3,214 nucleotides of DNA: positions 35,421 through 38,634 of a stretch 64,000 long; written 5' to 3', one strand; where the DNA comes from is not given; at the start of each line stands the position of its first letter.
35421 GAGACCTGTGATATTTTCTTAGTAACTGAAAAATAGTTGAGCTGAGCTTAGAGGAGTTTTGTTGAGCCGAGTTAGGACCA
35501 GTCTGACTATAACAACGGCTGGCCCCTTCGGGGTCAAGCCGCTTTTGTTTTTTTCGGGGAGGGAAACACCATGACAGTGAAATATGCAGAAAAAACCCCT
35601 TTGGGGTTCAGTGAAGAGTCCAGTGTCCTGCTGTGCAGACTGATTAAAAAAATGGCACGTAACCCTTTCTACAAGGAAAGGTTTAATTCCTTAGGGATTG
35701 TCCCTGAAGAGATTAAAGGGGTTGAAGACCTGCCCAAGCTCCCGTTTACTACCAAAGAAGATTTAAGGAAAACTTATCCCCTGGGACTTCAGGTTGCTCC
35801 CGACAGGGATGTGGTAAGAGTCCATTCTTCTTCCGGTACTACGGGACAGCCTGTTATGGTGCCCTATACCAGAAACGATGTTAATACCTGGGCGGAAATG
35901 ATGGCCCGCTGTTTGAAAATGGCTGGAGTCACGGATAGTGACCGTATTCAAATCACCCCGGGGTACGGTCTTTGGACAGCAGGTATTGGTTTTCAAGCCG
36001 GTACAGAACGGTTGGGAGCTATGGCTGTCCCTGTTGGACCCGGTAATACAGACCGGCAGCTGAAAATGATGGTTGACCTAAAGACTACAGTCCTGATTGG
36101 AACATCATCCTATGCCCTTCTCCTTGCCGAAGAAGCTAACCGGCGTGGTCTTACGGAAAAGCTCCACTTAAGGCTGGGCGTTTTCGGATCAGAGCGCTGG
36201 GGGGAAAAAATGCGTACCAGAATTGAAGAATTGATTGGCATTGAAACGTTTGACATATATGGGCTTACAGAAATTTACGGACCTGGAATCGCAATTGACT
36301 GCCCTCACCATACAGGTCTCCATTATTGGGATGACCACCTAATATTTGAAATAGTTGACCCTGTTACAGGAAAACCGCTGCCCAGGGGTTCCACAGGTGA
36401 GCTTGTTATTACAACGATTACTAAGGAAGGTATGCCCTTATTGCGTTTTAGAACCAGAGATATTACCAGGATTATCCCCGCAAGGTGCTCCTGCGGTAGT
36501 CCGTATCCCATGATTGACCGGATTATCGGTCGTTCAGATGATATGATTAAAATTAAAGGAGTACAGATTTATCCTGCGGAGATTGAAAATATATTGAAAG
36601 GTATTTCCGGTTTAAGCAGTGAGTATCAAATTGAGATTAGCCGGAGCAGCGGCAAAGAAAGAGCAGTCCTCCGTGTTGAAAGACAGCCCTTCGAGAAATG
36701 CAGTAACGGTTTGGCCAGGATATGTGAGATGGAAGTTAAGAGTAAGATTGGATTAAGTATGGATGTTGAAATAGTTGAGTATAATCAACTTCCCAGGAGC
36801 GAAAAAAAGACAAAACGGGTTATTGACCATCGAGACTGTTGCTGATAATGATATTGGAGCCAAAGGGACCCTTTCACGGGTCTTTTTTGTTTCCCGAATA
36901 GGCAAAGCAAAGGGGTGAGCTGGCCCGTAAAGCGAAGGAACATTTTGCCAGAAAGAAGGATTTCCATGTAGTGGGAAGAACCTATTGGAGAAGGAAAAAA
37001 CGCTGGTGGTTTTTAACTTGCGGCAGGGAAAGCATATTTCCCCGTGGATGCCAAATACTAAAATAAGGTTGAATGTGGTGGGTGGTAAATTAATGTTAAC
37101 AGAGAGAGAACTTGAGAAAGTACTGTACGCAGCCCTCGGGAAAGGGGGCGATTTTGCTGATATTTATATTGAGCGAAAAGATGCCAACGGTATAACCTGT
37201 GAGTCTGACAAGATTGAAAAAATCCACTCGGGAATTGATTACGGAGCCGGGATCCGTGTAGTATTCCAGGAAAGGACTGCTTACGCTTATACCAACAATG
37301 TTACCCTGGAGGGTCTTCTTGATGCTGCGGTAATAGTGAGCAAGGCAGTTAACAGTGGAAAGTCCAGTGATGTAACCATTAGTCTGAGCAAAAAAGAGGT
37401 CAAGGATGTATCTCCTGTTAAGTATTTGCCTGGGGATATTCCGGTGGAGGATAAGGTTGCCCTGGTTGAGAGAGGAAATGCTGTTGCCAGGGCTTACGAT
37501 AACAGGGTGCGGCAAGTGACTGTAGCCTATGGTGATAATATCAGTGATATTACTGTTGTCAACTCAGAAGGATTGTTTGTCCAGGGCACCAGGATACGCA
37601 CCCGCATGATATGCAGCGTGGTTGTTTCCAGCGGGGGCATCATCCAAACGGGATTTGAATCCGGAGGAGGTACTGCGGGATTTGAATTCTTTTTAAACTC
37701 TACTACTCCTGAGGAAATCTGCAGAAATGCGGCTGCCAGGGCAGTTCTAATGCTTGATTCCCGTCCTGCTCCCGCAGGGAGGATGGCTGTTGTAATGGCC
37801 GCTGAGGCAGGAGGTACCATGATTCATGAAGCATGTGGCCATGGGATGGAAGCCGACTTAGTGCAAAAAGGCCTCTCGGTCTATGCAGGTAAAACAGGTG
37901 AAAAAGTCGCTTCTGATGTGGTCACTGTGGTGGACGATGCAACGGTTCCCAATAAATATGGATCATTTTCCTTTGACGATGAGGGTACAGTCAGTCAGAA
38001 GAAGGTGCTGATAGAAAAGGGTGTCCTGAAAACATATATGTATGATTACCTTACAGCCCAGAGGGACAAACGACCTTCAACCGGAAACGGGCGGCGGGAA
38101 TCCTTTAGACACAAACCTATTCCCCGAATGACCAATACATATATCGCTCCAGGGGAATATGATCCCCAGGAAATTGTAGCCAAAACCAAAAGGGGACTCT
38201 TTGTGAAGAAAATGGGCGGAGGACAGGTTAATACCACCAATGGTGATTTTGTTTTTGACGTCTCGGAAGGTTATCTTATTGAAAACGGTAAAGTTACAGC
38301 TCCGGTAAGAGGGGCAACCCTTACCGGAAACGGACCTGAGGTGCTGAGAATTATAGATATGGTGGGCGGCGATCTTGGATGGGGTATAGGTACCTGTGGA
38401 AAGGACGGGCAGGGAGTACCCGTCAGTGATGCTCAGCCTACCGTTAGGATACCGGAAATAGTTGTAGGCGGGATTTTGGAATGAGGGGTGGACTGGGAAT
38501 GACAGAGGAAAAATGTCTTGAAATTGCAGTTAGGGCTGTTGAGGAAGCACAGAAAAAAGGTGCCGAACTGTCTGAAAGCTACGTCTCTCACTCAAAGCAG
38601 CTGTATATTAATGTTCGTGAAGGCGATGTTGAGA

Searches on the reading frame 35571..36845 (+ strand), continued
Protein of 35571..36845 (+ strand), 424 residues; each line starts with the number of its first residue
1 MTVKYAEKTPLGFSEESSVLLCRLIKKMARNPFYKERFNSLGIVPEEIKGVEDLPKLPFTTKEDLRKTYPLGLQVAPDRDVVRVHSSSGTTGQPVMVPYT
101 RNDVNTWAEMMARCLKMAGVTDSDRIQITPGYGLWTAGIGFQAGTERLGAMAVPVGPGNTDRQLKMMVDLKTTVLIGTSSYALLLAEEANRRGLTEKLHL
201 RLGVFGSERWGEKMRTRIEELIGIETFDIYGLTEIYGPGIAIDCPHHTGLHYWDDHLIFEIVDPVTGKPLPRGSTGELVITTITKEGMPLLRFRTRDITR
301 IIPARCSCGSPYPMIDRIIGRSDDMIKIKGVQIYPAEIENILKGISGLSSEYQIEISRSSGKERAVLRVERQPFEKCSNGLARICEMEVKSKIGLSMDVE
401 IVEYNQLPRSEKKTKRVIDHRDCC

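Call 35: search_protein_families(library=pfam, proteins=[L034:452-1012:+, L034:1070-1963:+, L034:1960-2799:+, L034:2774-3571:+, L011:686-1741:+, L011:1841-2404:+, L011:2401-3693:+, L005:5519-6079:+, L005:6107-6961:+, L005:7886-8698:+])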
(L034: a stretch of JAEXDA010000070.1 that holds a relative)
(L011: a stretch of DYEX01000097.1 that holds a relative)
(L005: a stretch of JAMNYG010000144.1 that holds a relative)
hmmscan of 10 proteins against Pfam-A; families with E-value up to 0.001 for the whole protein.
L034:452-1012:+ (186 aa): 1 family
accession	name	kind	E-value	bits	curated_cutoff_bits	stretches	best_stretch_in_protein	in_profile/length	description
PF17099.10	TrpP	-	6.7e-11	42.7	27.2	1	20-182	4-168/169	Tryptophan transporter TrpP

L034:1070-1963:+ (297 aa): 3 families
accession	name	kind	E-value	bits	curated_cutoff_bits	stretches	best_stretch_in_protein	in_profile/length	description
PF00005.33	ABC_tran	-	5.9e-30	105.1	25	1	31-182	1-137/137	ABC transporter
PF13304.12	AAA_21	-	4.4e-06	27.4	27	1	118-201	198-288/304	AAA domain, putative AbiEii toxin, Type IV TA system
PF02463.25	SMC_N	-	1.7e-05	24.8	40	1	42-215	25-202/220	RecF/RecN/SMC N terminal domain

L034:1960-2799:+ (279 aa): 4 families
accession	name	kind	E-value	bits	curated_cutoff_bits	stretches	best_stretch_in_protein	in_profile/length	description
PF00005.33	ABC_tran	-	2.8e-32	112.6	25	1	18-164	1-137/137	ABC transporter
PF13304.12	AAA_21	-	3.7e-12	47.4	27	1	136-198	238-303/304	AAA domain, putative AbiEii toxin, Type IV TA system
PF13401.12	AAA_22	-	0.00015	22.5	27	1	29-118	6-77/130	AAA domain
PF02463.25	SMC_N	-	0.00019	21.4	40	1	29-201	25-205/220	RecF/RecN/SMC N terminal domain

L034:2774-3571:+ (265 aa): 1 family
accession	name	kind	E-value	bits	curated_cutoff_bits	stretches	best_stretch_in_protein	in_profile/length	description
PF02361.21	CbiQ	-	2.6e-32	112.7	25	1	14-226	2-210/216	Cobalt transport protein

L011:686-1741:+ (351 aa): 1 family
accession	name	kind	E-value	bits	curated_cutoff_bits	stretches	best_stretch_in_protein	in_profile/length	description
PF03480.18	DctP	-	2.4e-47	162.1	23.4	1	50-325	5-284/286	Bacterial extracellular solute-binding protein, family 7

L011:1841-2404:+ (187 aa): 1 family
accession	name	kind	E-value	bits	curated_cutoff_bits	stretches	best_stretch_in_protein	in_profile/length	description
PF04290.18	DctQ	-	1.7e-20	73.7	28.3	1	52-181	1-130/132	Tripartite ATP-independent periplasmic transporters, DctQ component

L011:2401-3693:+ (430 aa): 2 families
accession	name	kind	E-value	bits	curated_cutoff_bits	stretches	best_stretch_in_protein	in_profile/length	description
PF06808.19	DctM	-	8.6e-89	298.7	23.8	1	11-424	1-413/413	Tripartite ATP-independent periplasmic transporter, DctM component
PF03553.21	Na_H_antiporter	-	0.00095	18.9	23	1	6-169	105-271/303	Na+/H+ antiporter family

L005:5519-6079:+ (186 aa): 1 family
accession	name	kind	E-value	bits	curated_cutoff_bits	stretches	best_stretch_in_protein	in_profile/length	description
PF17099.10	TrpP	-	7.8e-09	36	27.2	1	19-178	4-164/169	Tryptophan transporter TrpP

L005:6107-6961:+ (284 aa): 3 families
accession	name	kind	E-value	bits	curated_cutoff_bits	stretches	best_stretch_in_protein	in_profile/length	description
PF00005.33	ABC_tran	-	1.3e-27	97.5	25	1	19-170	1-137/137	ABC transporter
PF02463.25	SMC_N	-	6.2e-06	26.2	40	1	30-203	25-202/220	RecF/RecN/SMC N terminal domain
PF13304.12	AAA_21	-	0.00078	20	27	0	139-187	235-286/304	AAA domain, putative AbiEii toxin, Type IV TA system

L005:7886-8698:+ (270 aa): 1 family
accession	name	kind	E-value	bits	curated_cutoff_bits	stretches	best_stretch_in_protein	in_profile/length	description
PF02361.21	CbiQ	-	1.9e-33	116.3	25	1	22-234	2-210/216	Cobalt transport protein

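Call 36: find_homologous_proteins(query=L056:1182-1442:+, max_evalue=0.00001)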
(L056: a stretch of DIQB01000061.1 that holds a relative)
Query L056:1182-1442:+ (86 aa): 848 proteins with E <= 0.00001 among 849 candidates; the best 120 are listed.
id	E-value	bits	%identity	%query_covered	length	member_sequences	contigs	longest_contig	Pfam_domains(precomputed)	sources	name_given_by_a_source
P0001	1.8e-38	148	91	92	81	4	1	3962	PF02081.21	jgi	jgi:transcription attenuation protein (tryptophan RNA-binding attenuator protein)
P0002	6.4e-35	136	85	87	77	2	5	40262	PF02081.21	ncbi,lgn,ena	-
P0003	1.7e-34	135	83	91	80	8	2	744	PF02081.21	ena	-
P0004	4.5e-32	127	81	81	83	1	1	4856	PF02081.21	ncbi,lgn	-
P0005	1.7e-31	125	81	81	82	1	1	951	PF02081.21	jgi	-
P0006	2.0e-31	125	76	90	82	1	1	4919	PF02081.21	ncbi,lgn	-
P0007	3.1e-31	125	75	92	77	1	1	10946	PF02081.21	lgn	-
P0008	3.6e-31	124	81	81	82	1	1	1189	PF02081.21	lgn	-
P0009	2.1e-30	122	70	92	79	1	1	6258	PF02081.21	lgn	-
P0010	3.3e-30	121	72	88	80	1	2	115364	PF02081.21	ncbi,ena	-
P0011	3.8e-30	121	72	90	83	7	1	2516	PF02081.21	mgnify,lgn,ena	mgnify:CR=1 FL=1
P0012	6.1e-30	121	73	91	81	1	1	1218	PF02081.21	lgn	-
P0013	1.2e-29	120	71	88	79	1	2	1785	PF02081.21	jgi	-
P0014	1.6e-29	119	72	88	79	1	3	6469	PF02081.21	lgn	-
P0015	1.8e-29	119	74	90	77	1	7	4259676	PF02081.21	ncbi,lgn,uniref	ncbi:trp RNA-binding attenuation protein MtrB [Desulfoscipio sp. XC116]|uniref:trp RNA-binding atten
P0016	2.0e-29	119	72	87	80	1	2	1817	PF02081.21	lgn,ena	-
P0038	9.8e-29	117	73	87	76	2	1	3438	PF02081.21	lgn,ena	-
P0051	2.4e-28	115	76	83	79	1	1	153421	PF02081.21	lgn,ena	-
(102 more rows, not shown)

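Call 37: find_encoding_contigs(protein=P0016, flank=3000, max_places=4)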
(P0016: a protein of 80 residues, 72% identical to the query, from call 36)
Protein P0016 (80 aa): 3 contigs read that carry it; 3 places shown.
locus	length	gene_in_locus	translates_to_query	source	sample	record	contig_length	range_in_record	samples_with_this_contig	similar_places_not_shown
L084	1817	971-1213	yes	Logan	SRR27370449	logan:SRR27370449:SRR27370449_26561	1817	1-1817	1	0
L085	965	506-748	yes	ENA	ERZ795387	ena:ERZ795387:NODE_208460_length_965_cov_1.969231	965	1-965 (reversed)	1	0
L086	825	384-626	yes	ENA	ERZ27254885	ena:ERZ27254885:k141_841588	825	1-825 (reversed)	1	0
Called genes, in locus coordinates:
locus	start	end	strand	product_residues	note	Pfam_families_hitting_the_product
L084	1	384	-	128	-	?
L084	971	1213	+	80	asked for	PF02081:TrpBP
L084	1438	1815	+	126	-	?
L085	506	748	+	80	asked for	PF02081:TrpBP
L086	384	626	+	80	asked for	PF02081:TrpBP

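Call 38: find_encoding_contigs(protein=P0038, flank=3000, max_places=4)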
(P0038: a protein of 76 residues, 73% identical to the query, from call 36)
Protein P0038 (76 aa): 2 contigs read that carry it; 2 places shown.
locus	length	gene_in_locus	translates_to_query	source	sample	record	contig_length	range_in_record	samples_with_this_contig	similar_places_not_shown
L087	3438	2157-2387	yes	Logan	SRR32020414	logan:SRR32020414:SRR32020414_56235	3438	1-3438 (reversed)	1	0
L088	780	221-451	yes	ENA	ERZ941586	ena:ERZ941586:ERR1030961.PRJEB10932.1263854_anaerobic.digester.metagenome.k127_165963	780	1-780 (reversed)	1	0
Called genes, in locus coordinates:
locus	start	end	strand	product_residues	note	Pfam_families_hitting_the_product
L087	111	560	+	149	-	-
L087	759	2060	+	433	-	PF00275:EPSP_synthase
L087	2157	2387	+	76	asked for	PF02081:TrpBP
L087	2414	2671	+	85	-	-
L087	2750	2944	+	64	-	-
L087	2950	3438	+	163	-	?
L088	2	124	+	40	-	?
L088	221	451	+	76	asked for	PF02081:TrpBP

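Call 39: find_encoding_contigs(protein=P0051, flank=6000, max_places=4)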
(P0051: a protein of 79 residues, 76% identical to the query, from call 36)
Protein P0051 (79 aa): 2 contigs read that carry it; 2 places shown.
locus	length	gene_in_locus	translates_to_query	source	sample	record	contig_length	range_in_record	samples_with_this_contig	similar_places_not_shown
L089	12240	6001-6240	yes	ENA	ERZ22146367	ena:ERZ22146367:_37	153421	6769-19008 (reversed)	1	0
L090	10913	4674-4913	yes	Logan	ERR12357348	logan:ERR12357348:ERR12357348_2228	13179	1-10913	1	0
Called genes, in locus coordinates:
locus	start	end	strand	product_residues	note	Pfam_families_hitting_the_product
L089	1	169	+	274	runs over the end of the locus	PF02585:PIG-L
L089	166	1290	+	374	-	PF13439:Glyco_transf_4, PF13477:Glyco_trans_4_2, PF13579:Glyco_trans_4_4, PF20706:GT4-conflict, PF00534:Glycos_transf_1, PF13692:Glyco_trans_1_4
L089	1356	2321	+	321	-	PF09136:Glucodextran_B, PF12733:Cadherin-like (faint), PF17936:Big_6 (faint)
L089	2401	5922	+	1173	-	PF02811:PHP, PF07733:DNA_pol3_alpha, PF17657:DNA_pol3_finger, PF14579:HHH_6, PF01336:tRNA_anti-codon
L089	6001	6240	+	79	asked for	PF02081:TrpBP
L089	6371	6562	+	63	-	-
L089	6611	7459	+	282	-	PF17848:Zn_ribbon_ACC, PF01039:Carboxyl_trans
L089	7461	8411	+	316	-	PF03255:ACCA, PF01039:Carboxyl_trans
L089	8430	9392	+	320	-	PF00365:PFK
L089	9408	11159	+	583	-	PF00224:PK, PF02887:PK_C, PF00391:PEP-utilizers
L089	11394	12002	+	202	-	PF09335:VTT_dom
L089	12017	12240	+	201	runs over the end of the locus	PF00657:Lipase_GDSL, PF13472:Lipase_GDSL_2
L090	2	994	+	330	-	?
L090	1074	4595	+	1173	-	PF02811:PHP, PF07733:DNA_pol3_alpha, PF17657:DNA_pol3_finger, PF14579:HHH_6, PF01336:tRNA_anti-codon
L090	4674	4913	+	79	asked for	PF02081:TrpBP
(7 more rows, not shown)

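Call 50: search_solved_structures(query=window:35571-36845:+, max_evalue=1e-20)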
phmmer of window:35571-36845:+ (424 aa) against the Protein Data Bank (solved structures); distinct sequences matched with E-value up to 1e-20: 8.
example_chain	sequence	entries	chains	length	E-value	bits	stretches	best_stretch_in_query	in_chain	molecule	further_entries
4r1l_A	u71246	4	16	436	2.3e-108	365.9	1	22-422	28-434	Phenylacetate-coenzyme A ligase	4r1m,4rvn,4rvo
2y4o_A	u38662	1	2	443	1.6e-100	340.1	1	31-422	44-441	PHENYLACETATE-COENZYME A LIGASE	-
2y27_A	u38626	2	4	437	3.2e-99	335.8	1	30-421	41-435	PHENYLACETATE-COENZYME A LIGASE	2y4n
6hdw_A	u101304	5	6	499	1.2e-49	172.5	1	30-422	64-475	2-hydroxyisobutyryl-CoA synthetase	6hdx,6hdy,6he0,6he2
6siw_A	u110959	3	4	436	6.1e-34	120.8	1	13-354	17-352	PaaK-like ligase (AMP-dependent synthetase and ligase) | AMP-dependent synthetase and ligase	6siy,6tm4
6siw_B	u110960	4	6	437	6.2e-34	120.8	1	13-354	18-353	PaaK-like ligase (AMP-dependent synthetase and ligase) | AMP-dependent synthetase and ligase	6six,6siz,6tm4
6wuq_A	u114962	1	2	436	3.7e-33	118.2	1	11-341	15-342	AjiA1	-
9s3l_A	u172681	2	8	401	1e-32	116.8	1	29-343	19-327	Phenylacetate-CoA ligase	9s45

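Call 57: find_related_loci(query=window:35571-36845:+, collection=metagenome_contigs, flank=3000)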
Query window:35571-36845:+ (424 aa) in metagenome_contigs; peptide patterns used: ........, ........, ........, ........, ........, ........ (x = any residue, [..] = any of these).
162 stretches matched a pattern; 139 encode a relative of the query (tblastn E <= 1e-3); the best 80 are kept; 80 distinct loci.
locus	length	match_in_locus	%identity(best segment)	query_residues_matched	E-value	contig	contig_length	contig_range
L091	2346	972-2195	70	15-421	0e+0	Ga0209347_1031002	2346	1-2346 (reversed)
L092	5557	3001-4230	68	14-421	0e+0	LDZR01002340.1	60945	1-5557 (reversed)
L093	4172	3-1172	70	33-421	0e+0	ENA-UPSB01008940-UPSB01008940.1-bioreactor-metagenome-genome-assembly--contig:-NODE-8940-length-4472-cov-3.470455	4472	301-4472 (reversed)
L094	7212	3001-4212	64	20-423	0e+0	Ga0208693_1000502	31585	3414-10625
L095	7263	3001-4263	63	1-422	2e-179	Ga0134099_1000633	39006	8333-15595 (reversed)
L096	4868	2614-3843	62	13-423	0e+0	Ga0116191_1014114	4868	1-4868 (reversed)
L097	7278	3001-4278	60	1-423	1e-178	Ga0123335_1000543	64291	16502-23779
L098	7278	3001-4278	60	1-423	1e-178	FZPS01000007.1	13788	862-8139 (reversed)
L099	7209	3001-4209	63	21-423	4e-178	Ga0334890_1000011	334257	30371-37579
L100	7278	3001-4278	59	1-423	6e-178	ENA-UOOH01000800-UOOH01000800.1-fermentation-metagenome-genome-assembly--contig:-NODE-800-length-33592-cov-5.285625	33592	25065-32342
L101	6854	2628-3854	61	15-423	3e-178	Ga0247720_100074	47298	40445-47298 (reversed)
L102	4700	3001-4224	63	15-422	4e-179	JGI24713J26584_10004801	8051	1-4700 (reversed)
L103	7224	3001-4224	63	15-422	2e-177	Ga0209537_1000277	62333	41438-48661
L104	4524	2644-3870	62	13-422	0e+0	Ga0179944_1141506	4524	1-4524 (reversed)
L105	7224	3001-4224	61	15-422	7e-177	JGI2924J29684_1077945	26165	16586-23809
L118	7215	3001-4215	60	15-422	3e-163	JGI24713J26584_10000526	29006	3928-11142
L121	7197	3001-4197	58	21-422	6e-160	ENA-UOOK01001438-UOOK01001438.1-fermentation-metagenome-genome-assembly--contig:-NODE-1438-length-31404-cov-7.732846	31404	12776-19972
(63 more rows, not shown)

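Call 65: search_protein_families(library=pfam, proteins=[L001:540-1574:+, L001:1587-2810:+, L001:2848-3732:+, L091:33-617:+, L076:457-1440:+, L076:1441-1935:+, L076:1997-3397:+, L033:12-809:+, L033:887-1744:+, L023:2661-3098:+])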
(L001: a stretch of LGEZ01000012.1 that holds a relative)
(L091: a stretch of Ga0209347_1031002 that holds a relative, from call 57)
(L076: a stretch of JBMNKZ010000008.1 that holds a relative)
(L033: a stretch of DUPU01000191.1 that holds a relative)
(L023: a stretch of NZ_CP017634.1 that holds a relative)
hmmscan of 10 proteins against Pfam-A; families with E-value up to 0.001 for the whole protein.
L001:540-1574:+ (344 aa): 3 families
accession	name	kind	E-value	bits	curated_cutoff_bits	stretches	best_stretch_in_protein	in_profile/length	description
PF02774.23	Semialdhyde_dhC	-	1.8e-59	201.5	26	1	145-325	1-184/184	Semialdehyde dehydrogenase, dimerisation domain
PF01118.30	Semialdhyde_dh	-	9.5e-31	107.2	26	1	14-126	1-120/121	Semialdehyde dehydrogenase, NAD binding domain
PF02800.25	Gp_dh_C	-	0.00011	22.2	24.4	1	226-274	62-110/158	Glyceraldehyde 3-phosphate dehydrogenase, C-terminal domain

L001:1587-2810:+ (407 aa): 4 families
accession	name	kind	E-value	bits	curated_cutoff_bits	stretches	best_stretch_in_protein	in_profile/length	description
PF00696.33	AA_kinase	-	3.2e-51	174.8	24.9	1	3-235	2-234/234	Amino acid kinase family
PF13840.12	ACT_7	-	3.2e-25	88.2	27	1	339-398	4-63/65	ACT domain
PF22468.2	ACT_9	-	1.9e-20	72.8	27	1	344-402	1-61/61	ACT domain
PF01842.31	ACT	-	2.2e-07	31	27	0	350-373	6-29/66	ACT domain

L001:2848-3732:+ (294 aa): 1 family
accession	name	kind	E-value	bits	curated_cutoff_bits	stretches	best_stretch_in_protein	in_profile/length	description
PF00701.28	DHDPS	-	8.9e-100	333.6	22.1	1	8-293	2-288/289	Dihydrodipicolinate synthetase family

L091:33-617:+ (194 aa): 1 family
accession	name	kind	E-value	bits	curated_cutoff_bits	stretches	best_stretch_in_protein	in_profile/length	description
PF01261.30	AP_endonuc_2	-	5.7e-15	56.1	31.1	1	1-174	74-233/249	Xylose isomerase-like TIM barrel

L076:457-1440:+ (327 aa): 1 family
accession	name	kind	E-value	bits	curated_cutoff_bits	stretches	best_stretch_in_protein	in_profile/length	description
PF06253.16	MTTB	-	2.7e-58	197.7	25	1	17-326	31-337/500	Trimethylamine methyltransferase (MTTB)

L076:1441-1935:+ (164 aa): 1 family
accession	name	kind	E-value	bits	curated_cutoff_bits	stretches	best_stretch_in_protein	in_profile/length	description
PF06253.16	MTTB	-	1.1e-37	129.6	25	1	2-159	341-499/500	Trimethylamine methyltransferase (MTTB)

L076:1997-3397:+ (466 aa): 1 family
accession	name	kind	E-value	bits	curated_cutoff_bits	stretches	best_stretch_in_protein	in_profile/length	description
PF06253.16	MTTB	-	1.6e-122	409.5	25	1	3-465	28-492/500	Trimethylamine methyltransferase (MTTB)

L033:12-809:+ (265 aa): 1 family
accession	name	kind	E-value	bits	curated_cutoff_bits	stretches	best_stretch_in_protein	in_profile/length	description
PF06253.16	MTTB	-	2.2e-70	237.5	25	1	5-264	233-492/500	Trimethylamine methyltransferase (MTTB)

L033:887-1744:+ (285 aa): 2 families
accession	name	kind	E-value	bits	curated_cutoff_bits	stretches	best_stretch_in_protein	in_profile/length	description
PF00015.26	MCPsignal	-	8.2e-29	101.1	34.6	1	161-277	29-149/172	Methyl-accepting chemotaxis protein (MCP) signalling domain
PF06103.16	DUF948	-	0.00034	21.2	37.2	0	118-180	21-83/89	Bacterial protein of unknown function (DUF948)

L023:2661-3098:+ (145 aa): 0 families

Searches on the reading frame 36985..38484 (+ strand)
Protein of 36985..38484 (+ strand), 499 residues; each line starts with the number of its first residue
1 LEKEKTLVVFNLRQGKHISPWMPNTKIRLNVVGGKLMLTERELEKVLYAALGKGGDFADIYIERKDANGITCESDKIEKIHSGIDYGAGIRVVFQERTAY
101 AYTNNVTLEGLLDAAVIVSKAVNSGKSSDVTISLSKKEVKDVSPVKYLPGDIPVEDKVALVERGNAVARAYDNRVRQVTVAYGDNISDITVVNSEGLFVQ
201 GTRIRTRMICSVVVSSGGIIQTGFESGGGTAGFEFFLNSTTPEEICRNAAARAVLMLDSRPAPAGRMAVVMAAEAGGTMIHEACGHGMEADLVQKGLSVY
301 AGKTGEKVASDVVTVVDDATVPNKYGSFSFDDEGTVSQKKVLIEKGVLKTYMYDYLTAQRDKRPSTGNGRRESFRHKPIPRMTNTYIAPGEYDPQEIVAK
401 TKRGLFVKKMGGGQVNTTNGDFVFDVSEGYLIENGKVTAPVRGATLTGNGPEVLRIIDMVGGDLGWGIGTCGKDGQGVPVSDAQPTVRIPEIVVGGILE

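Call 10: search_protein_families(library=pfam, proteins=[window:36985-38484:+])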
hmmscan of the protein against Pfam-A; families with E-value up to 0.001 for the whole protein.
window:36985-38484:+ (499 aa): 3 families
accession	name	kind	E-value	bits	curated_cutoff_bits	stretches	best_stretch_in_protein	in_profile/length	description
PF19289.4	PmbA_TldD_3rd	-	3.6e-75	252.3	22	1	265-496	2-220/220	PmbA/TldA metallopeptidase C-terminal domain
PF19290.4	PmbA_TldD_2nd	-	1.1e-21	77.7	20.9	1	149-257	3-109/109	PmbA/TldA metallopeptidase central domain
PF01523.21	PmbA_TldD_1st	-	1.9e-12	47.6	20.9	1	58-115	1-58/65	PmbA/TldA metallopeptidase domain 1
